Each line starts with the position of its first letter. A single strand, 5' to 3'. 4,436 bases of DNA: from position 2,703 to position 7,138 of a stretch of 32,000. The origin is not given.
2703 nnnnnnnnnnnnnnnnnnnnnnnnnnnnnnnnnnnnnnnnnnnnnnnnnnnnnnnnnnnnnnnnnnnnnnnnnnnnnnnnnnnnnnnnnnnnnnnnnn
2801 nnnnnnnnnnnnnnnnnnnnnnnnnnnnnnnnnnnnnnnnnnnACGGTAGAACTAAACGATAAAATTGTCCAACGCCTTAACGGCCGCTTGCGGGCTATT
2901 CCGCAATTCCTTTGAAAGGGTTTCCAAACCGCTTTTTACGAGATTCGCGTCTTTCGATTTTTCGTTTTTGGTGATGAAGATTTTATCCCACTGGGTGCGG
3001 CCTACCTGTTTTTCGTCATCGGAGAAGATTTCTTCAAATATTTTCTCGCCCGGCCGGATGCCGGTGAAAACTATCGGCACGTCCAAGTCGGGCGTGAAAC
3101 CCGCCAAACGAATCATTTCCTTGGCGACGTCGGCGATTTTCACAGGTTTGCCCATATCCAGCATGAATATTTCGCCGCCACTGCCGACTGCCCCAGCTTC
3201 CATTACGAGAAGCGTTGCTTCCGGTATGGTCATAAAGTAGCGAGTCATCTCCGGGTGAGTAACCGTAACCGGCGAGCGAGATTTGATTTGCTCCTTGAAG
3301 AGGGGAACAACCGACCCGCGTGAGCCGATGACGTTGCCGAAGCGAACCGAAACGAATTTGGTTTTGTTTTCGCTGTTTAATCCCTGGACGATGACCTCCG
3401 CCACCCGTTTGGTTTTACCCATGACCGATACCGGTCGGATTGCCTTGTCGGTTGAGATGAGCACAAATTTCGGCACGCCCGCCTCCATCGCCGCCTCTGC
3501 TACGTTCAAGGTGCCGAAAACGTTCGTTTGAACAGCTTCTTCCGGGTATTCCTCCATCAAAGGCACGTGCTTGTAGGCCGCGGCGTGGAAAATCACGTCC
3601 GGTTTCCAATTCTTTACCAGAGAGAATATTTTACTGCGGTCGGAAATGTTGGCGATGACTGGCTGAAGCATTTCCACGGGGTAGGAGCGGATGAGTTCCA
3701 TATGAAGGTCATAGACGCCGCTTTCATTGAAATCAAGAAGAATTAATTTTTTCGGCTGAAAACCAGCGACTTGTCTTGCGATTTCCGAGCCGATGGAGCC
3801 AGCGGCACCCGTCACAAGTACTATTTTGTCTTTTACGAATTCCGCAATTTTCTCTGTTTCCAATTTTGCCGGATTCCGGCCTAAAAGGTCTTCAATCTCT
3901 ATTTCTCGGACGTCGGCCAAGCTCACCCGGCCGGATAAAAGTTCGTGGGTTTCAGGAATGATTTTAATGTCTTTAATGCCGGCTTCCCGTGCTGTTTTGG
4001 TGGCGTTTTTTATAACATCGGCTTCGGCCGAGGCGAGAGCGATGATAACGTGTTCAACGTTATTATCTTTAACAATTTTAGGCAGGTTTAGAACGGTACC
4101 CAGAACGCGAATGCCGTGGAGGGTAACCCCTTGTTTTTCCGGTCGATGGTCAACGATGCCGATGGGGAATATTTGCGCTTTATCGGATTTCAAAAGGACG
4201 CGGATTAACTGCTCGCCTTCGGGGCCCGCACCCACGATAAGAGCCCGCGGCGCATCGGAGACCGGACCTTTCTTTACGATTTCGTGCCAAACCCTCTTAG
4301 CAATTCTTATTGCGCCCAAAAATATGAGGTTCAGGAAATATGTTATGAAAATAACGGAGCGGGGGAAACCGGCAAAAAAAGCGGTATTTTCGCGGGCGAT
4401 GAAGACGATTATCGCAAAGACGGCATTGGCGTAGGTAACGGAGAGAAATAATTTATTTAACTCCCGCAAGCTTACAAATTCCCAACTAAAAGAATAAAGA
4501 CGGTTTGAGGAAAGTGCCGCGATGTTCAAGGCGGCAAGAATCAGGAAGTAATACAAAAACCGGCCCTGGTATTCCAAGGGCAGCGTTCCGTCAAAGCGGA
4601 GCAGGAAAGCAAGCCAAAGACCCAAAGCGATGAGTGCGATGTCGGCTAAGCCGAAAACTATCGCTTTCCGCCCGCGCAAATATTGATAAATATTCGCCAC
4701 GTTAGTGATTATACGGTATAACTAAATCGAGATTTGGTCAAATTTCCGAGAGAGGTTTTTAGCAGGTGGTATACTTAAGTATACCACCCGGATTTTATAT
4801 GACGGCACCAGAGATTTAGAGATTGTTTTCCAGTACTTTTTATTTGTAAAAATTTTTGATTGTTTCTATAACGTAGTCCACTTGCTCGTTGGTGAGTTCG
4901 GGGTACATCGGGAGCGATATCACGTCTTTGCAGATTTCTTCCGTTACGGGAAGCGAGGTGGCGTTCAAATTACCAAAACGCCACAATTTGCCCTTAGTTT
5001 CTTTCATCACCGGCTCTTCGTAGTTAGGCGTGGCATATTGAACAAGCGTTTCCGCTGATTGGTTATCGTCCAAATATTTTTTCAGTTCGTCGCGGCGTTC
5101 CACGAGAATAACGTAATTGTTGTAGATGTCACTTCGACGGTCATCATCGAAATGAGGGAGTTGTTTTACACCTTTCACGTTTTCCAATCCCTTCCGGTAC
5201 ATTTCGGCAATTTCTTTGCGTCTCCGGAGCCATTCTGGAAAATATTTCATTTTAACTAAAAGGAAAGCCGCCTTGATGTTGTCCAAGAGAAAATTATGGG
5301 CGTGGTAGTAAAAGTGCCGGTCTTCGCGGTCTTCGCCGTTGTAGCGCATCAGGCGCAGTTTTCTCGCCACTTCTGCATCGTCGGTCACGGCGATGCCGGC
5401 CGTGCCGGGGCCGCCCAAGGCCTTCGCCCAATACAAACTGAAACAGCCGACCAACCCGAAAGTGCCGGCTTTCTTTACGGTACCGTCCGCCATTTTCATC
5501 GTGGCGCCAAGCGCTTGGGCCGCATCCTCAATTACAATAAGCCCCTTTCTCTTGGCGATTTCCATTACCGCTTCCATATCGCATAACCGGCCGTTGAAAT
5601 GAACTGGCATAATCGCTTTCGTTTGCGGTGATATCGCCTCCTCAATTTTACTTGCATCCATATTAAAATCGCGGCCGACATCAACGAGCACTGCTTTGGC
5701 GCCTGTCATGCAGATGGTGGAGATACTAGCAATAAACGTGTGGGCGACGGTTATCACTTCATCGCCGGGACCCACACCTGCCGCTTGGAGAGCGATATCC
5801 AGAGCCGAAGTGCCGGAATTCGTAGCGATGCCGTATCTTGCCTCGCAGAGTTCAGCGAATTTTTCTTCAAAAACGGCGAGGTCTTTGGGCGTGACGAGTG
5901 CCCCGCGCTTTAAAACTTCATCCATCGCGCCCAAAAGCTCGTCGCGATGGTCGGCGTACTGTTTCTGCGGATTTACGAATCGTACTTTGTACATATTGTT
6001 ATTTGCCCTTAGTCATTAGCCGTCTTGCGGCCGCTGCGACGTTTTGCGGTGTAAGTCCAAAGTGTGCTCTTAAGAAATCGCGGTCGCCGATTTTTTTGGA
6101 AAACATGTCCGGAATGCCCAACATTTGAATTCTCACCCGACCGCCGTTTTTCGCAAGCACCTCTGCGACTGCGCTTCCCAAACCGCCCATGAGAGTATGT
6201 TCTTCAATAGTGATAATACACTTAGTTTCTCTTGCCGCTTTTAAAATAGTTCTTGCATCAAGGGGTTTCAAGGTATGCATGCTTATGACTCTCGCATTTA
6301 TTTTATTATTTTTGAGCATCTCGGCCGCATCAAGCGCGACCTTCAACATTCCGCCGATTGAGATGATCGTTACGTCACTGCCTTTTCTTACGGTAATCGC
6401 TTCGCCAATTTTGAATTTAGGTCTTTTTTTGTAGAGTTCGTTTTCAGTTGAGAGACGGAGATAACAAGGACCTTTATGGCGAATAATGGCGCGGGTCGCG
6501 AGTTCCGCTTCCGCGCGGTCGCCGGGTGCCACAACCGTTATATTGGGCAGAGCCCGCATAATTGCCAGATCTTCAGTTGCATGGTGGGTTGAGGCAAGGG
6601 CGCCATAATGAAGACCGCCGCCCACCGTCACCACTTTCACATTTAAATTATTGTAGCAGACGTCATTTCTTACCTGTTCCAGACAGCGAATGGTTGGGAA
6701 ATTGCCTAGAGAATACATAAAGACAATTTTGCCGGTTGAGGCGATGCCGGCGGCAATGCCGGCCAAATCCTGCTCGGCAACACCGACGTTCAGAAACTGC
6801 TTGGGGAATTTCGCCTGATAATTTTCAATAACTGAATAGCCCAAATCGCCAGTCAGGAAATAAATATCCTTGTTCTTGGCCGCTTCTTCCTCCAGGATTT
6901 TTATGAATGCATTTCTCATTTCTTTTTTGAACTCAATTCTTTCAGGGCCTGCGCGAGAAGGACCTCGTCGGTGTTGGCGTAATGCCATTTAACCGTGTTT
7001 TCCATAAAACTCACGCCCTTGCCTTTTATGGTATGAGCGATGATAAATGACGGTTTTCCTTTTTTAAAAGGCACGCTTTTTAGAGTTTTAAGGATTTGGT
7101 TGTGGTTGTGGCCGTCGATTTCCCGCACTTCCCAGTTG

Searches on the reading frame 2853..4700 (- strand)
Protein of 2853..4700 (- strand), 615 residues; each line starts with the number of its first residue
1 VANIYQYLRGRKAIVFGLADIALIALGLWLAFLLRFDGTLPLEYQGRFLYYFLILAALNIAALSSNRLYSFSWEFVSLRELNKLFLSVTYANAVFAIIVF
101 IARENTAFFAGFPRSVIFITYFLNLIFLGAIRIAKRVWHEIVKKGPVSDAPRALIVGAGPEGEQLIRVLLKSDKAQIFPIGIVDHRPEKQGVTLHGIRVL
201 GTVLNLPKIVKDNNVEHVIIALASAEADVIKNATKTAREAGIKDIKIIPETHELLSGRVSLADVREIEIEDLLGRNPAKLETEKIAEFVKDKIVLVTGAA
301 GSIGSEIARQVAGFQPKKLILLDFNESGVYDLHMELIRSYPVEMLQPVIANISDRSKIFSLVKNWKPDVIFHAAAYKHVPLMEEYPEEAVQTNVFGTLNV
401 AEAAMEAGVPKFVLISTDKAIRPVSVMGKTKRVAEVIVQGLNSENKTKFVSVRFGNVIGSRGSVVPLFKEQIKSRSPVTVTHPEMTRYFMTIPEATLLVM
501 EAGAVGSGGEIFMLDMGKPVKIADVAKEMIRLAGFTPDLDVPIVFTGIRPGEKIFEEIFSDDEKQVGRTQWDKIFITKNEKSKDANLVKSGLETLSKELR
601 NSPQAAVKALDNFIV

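Call 64: search_protein_families(library=pfam, proteins=[window:2853-4700:-])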
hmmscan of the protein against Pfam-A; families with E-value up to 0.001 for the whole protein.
window:2853-4700:- (615 aa): 9 families
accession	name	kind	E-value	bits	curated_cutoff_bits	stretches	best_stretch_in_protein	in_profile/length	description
PF02719.21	Polysacc_synt_2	-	1.2e-113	379.7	20.2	1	294-577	1-291/293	Polysaccharide biosynthesis protein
PF01370.27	Epimerase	-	6.7e-24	85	20.9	1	294-482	1-203/240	NAD dependent epimerase/dehydratase family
PF04321.23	RmlD_sub_bind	-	1.9e-16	60.4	27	1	294-482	3-177/287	RmlD substrate binding domain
PF16363.11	GDP_Man_Dehyd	-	7.5e-15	55.6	27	1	295-419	1-131/332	GDP-mannose 4,6 dehydratase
PF13727.12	CoA_binding_3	-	1.4e-12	48.4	25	1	79-248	16-174/175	CoA-binding domain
PF01073.25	3Beta_HSD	-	9.1e-10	38.5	22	1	295-423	1-122/280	3-beta hydroxysteroid dehydrogenase/isomerase family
PF00106.31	adh_short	-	1.1e-05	25.5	26.6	1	292-406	1-121/195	short chain dehydrogenase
PF07993.18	NAD_binding_4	-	2e-05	24.3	20.1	0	368-420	90-139/258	Male sterility protein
PF02629.25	CoA_binding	-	2.1e-05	25.6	22.3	1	152-250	5-96/97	CoA binding domain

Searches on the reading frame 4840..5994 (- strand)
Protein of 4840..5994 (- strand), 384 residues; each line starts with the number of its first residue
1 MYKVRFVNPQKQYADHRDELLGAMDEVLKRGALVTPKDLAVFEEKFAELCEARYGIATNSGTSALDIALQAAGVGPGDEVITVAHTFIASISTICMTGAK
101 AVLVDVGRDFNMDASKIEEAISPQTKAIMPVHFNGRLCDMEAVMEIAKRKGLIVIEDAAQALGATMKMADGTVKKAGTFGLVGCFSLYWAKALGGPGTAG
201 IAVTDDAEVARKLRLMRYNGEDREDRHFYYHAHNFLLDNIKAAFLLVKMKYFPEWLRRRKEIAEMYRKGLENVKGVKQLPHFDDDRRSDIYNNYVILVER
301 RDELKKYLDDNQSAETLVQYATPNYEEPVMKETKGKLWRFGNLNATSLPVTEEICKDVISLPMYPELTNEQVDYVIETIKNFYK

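Call 64: search_protein_families(library=pfam, proteins=[window:4840-5994:-])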
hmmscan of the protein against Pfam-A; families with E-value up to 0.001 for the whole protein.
window:4840-5994:- (384 aa): 5 families
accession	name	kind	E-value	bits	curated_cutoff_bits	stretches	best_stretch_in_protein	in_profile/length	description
PF01041.23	DegT_DnrJ_EryC1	-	5.2e-96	322.4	19.8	1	17-379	4-359/360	DegT/DnrJ/EryC1/StrS aminotransferase family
PF01053.26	Cys_Met_Meta_PP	-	1.2e-09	37.7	27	1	40-161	55-177/381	Cys/Met metabolism PLP-dependent enzyme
PF00266.25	Aminotran_5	-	2.9e-09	36.8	21.5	1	43-163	49-181/371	Aminotransferase class-V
PF01212.27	Beta_elim_lyase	-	5.2e-08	33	27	1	40-274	35-269/288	Beta-eliminating lyase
PF00155.27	Aminotran_1_2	-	1.7e-07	31.2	19.7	1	38-216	42-244/361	Aminotransferase class I and II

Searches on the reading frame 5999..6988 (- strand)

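Call 64: search_protein_families(library=pfam, proteins=[window:5999-6988:-])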
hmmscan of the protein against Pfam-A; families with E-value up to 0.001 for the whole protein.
window:5999-6988:- (329 aa): 4 families
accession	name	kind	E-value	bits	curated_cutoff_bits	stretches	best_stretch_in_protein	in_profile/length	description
PF02780.25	Transketolase_C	-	2.8e-32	111.7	25.9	1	195-317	1-124/124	Transketolase, C-terminal domain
PF02779.29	Transket_pyr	-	8.7e-31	107.3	27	1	22-183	3-171/174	Transketolase, pyrimidine binding domain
PF22613.1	Transketolase_C_1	-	3.1e-06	27.8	27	1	202-246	10-54/113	Transketolase-like TK C-terminal domain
PF17147.9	PFOR_II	-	8.3e-06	26.5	27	1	205-284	2-81/102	Pyruvate:ferredoxin oxidoreductase core domain II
